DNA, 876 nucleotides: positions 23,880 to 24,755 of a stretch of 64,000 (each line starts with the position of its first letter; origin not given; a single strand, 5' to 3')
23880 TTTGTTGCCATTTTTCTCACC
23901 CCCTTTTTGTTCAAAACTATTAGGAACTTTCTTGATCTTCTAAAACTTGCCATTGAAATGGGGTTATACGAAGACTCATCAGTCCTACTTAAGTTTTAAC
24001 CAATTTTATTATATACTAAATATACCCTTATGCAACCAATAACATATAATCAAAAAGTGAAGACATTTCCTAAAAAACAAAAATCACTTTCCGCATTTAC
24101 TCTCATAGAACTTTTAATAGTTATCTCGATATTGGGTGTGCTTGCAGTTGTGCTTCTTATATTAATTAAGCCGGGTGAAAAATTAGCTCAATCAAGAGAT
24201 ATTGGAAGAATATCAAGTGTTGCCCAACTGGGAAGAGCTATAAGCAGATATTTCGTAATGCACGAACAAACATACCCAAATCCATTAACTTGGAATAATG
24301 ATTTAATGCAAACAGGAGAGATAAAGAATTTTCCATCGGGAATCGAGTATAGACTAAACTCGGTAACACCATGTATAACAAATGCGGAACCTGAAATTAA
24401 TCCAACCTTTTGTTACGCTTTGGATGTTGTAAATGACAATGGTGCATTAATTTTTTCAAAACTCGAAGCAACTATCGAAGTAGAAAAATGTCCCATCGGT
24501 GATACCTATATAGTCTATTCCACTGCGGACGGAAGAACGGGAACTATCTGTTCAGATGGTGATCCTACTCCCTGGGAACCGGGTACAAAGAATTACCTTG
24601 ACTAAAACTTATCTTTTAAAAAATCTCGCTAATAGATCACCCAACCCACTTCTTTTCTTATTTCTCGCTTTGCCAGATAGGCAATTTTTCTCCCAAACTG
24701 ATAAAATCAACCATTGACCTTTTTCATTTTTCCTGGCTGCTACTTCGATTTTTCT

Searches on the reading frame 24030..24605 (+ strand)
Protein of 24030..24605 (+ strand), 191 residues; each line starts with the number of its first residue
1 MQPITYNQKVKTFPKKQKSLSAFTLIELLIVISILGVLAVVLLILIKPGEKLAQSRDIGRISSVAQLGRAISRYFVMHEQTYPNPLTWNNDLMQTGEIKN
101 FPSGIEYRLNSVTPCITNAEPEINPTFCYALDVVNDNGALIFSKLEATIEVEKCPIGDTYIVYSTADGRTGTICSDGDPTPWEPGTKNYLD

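Call 45: search_protein_families(library=pfam, proteins=[window:24030-24605:+], max_evalue=1)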
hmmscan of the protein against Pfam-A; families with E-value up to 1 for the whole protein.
window:24030-24605:+ (191 aa): 2 families
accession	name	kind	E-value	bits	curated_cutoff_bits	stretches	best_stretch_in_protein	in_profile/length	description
PF07963.17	N_methyl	-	2.3e-05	24.2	21.2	1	21-43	5-27/27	Prokaryotic N-terminal methylation motif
PF08685.16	GON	-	0.26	11.6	22.6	1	93-178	46-127/199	GON domain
